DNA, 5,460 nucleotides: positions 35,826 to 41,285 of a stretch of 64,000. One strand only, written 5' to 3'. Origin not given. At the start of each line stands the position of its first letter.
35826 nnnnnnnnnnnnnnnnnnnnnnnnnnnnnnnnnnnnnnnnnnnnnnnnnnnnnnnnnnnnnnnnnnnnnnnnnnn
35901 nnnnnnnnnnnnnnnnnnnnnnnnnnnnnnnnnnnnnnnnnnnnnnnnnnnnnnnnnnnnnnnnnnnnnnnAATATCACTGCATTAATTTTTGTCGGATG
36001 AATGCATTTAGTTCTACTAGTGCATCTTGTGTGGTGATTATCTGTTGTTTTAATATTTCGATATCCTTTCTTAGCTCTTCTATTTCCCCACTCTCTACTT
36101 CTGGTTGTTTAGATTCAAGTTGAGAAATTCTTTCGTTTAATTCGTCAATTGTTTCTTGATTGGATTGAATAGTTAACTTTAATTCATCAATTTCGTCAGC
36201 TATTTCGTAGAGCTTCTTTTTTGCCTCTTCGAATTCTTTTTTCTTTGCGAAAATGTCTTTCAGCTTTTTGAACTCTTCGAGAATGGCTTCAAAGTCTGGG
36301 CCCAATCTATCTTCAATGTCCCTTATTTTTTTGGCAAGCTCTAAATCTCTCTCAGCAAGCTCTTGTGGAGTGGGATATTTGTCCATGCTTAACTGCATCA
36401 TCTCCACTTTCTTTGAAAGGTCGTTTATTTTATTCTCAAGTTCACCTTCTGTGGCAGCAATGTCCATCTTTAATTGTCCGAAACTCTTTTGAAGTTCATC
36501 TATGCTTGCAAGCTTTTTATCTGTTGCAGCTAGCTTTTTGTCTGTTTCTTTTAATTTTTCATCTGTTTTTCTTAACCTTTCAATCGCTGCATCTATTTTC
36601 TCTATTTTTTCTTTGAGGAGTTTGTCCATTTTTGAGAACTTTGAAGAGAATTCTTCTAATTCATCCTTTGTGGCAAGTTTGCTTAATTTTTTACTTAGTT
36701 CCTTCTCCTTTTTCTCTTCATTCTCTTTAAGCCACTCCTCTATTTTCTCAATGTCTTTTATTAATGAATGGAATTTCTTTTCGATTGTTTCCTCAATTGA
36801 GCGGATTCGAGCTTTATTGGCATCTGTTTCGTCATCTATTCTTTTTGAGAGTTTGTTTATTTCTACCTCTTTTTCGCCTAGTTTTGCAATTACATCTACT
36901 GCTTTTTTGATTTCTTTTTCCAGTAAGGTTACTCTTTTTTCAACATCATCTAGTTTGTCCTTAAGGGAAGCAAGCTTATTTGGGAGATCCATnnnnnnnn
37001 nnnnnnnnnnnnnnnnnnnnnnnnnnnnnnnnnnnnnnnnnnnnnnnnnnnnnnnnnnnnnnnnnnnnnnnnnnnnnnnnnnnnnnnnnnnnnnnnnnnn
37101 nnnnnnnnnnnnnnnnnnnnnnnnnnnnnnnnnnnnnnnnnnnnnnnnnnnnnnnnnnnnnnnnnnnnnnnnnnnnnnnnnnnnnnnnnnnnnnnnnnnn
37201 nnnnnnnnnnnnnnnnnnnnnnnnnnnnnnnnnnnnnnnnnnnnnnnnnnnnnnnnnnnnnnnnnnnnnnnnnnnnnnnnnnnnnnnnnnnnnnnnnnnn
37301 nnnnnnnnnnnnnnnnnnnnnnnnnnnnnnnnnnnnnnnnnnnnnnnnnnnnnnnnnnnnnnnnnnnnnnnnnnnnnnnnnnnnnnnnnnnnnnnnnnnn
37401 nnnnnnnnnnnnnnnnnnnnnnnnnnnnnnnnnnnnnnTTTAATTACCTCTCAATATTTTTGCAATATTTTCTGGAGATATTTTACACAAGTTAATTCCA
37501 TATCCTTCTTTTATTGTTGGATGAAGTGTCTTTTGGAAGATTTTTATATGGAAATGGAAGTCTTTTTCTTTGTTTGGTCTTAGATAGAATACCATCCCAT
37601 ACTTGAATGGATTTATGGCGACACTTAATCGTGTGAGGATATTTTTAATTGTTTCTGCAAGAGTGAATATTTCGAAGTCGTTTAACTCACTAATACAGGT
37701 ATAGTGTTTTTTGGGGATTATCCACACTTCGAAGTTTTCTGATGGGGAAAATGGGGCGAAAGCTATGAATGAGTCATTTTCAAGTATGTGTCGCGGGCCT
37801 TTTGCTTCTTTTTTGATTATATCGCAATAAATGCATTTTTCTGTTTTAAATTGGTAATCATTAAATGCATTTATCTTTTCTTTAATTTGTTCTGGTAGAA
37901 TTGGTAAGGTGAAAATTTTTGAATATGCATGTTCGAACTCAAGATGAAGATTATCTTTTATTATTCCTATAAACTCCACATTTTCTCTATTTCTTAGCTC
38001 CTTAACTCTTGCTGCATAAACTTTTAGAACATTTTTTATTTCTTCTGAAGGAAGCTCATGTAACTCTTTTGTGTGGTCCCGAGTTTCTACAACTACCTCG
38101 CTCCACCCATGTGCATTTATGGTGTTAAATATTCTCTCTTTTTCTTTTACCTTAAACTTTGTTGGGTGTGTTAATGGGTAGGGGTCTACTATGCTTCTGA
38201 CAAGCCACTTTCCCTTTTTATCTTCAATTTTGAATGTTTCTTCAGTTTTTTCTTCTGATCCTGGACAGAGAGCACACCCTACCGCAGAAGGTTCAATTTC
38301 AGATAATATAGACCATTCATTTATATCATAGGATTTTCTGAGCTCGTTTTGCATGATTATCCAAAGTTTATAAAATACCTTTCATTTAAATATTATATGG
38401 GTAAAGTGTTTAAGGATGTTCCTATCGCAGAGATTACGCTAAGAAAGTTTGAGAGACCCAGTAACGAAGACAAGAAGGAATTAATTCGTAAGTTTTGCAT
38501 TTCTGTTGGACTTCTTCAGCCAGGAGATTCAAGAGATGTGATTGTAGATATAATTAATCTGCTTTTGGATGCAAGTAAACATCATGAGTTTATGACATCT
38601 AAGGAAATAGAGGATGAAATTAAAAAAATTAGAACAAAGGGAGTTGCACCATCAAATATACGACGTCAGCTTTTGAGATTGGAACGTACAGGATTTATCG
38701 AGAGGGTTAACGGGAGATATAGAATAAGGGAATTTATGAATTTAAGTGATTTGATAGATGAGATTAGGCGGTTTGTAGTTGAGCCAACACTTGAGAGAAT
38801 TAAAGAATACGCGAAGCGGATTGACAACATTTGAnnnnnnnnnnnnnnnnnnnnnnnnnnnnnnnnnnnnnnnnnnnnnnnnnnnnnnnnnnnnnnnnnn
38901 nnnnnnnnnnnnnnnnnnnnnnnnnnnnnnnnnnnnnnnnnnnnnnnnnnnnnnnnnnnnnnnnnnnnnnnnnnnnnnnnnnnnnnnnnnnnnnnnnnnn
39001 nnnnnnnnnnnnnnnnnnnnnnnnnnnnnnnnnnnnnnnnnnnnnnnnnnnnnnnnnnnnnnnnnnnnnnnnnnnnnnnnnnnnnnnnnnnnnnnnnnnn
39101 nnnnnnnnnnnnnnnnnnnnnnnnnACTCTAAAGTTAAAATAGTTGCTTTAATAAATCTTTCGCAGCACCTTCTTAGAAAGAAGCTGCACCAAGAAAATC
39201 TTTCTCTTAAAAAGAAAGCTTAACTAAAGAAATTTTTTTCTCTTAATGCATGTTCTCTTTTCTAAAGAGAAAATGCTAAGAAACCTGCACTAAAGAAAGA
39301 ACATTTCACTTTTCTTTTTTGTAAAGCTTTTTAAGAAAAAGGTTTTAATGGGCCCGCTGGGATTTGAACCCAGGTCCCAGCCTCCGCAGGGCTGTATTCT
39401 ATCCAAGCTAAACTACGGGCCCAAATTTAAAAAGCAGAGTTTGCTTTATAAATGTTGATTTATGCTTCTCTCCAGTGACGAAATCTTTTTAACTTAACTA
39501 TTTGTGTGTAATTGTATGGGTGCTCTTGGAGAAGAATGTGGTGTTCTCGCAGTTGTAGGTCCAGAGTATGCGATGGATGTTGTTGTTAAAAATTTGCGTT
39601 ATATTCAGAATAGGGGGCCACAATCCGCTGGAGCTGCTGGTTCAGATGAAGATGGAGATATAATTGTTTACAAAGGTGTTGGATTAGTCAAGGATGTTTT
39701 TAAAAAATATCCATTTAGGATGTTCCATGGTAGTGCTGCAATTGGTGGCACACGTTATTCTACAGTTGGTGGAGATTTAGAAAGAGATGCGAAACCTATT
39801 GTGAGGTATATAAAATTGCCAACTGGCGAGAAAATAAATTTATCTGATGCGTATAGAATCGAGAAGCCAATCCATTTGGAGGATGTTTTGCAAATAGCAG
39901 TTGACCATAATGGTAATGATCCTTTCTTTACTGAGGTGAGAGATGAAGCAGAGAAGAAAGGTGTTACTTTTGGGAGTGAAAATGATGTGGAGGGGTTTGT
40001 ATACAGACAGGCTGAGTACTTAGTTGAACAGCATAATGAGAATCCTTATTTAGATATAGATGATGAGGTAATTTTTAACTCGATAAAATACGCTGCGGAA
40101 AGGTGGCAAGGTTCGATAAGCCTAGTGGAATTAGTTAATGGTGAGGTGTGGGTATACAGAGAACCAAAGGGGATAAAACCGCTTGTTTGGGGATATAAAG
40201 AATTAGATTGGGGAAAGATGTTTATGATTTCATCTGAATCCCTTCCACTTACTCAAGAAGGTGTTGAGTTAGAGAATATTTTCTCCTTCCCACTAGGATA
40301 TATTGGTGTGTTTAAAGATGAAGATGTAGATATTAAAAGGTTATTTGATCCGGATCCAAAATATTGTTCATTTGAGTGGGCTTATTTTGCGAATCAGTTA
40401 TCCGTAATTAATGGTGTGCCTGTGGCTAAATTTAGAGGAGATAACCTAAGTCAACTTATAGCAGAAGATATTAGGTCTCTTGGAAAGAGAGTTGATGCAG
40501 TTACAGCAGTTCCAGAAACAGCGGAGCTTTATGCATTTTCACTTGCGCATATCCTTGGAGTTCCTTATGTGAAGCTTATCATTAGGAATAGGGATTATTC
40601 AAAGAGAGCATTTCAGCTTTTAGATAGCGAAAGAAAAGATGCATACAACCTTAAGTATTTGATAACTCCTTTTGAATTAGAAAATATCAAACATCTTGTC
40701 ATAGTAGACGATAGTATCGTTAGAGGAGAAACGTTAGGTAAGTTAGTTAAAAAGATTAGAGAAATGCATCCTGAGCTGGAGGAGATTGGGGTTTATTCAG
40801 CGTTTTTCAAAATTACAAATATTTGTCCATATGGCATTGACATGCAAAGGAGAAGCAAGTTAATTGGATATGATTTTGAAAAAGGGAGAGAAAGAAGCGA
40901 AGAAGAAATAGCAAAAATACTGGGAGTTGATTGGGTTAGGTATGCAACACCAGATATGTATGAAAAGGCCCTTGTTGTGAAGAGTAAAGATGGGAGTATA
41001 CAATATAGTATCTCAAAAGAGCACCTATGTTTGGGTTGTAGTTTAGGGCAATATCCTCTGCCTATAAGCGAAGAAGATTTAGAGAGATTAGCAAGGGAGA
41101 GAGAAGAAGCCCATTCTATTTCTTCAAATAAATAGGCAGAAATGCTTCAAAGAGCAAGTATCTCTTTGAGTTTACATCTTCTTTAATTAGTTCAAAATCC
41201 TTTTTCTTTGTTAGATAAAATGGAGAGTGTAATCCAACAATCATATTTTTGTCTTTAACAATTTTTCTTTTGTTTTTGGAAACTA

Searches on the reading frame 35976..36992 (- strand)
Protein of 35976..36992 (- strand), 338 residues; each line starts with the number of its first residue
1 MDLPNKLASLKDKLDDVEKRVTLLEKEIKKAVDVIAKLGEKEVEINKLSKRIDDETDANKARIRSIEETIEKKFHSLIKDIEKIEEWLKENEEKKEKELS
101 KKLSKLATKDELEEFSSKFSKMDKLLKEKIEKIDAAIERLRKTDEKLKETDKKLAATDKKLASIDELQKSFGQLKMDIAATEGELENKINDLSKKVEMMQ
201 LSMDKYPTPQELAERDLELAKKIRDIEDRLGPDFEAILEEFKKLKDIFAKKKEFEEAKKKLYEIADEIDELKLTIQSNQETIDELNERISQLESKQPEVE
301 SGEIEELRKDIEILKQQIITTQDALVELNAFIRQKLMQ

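Call 41: search_protein_families(library=pfam, proteins=[window:35976-36992:-], max_evalue=0.001)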
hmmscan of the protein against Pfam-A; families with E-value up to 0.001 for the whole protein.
window:35976-36992:- (338 aa): 4 families
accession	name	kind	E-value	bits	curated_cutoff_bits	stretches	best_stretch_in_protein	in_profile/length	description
PF02601.20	Exonuc_VII_L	-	0.00016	21.7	35.9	0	77-202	138-265/315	Exonuclease VII, large subunit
PF04108.17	ATG17_like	-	0.00018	21.6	43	1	13-290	25-278/355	Autophagy protein ATG17-like domain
PF02403.27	Seryl_tRNA_N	-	0.00054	20.6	28.2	1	233-337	3-102/108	Seryl-tRNA synthetase N-terminal domain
PF17072.10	Spike_torovirin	-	0.00084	17.9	35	0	7-89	879-958/1272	Torovirinae spike glycoprotein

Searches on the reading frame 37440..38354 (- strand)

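Call 41: search_protein_families(library=pfam, proteins=[window:37440-38354:-], max_evalue=0.001)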
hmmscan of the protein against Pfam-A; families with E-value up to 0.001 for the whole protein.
window:37440-38354:- (304 aa): 4 families
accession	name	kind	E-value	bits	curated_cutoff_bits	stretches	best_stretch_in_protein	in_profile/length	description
PF02744.22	GalP_UDP_tr_C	-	9.8e-08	32.3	29.2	1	161-271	2-118/165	Galactose-1-phosphate uridyl transferase, C-terminal domain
PF11969.13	DcpS_C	-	8.4e-07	29.9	24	1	173-270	1-99/114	Scavenger mRNA decapping enzyme C-term binding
PF01230.28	HIT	-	3.7e-05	24.7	21.5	0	189-248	8-67/98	HIT domain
PF01087.27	GalP_UDP_transf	-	0.00031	21.7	22.1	1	25-129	53-156/184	Galactose-1-phosphate uridyl transferase, N-terminal domain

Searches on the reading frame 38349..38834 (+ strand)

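Call 41: search_protein_families(library=pfam, proteins=[window:38349-38834:+], max_evalue=0.001)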
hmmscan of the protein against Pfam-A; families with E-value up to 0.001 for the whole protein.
window:38349-38834:+ (161 aa): 2 families
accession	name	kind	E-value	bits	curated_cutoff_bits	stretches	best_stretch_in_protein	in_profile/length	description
PF08461.16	HTH_12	-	7.1e-05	23.1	21.4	1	76-121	8-52/66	Ribonuclease R winged-helix domain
PF22798.2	DUF5817_CT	-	0.0003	21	29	0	97-125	25-53/54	DUF5817, C-terminal domain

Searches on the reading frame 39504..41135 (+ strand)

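Call 41: search_protein_families(library=pfam, proteins=[window:39504-41135:+], max_evalue=0.001)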
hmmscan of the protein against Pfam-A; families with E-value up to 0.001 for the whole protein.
window:39504-41135:+ (543 aa): 2 families
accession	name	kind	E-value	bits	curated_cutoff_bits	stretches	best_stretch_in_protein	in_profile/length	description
PF00156.33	Pribosyltran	-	0.00024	20.9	26.3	1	316-435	16-125/158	Phosphoribosyl transferase domain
PF13537.11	GATase_7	-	0.00044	20.7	25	0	122-249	15-121/123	Glutamine amidotransferase domain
